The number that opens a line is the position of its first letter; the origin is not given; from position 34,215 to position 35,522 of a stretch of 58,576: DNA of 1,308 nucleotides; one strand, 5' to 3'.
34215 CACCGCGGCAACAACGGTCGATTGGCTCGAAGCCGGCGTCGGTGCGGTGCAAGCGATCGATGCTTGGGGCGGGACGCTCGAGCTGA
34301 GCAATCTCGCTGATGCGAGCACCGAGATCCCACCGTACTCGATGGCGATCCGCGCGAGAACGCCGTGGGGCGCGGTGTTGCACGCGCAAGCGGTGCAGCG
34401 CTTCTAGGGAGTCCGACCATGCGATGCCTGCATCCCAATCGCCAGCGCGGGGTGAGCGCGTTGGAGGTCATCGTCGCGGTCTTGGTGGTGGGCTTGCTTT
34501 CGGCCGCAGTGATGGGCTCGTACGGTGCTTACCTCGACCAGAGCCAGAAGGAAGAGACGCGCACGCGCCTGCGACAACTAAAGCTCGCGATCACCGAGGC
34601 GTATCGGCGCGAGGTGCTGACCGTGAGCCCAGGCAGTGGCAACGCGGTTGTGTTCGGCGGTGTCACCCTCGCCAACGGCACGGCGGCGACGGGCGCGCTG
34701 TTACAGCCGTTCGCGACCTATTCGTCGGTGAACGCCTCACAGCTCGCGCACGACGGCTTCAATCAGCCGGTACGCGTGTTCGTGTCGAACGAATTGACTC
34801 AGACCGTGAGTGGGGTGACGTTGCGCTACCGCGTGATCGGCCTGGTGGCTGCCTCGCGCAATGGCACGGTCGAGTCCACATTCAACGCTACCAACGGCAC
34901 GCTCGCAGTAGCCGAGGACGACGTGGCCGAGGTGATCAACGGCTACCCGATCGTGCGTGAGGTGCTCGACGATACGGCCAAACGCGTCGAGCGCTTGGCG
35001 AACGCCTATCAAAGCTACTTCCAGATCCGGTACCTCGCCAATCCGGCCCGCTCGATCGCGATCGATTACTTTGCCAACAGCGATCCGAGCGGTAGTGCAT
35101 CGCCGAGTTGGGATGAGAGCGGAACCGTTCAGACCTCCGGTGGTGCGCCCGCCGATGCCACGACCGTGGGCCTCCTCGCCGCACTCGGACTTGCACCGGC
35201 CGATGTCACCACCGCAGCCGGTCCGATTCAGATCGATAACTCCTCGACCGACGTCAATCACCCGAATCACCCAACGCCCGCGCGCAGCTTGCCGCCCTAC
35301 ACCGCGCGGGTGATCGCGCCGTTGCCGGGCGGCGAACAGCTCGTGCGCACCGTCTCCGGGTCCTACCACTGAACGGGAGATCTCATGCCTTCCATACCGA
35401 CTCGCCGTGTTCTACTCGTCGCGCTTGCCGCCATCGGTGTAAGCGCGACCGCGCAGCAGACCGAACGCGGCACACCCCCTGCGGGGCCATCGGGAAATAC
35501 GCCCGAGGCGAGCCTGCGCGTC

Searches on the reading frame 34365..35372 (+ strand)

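Call 13: search_protein_families(library=pfam, proteins=[window:34365-35372:+], max_evalue=0.01)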
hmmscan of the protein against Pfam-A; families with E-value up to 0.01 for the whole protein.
window:34365-35372:+ (335 aa): 1 family
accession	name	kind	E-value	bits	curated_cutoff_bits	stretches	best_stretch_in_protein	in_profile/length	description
PF07963.17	N_methyl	-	0.00017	21.5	21.2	1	25-50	2-27/27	Prokaryotic N-terminal methylation motif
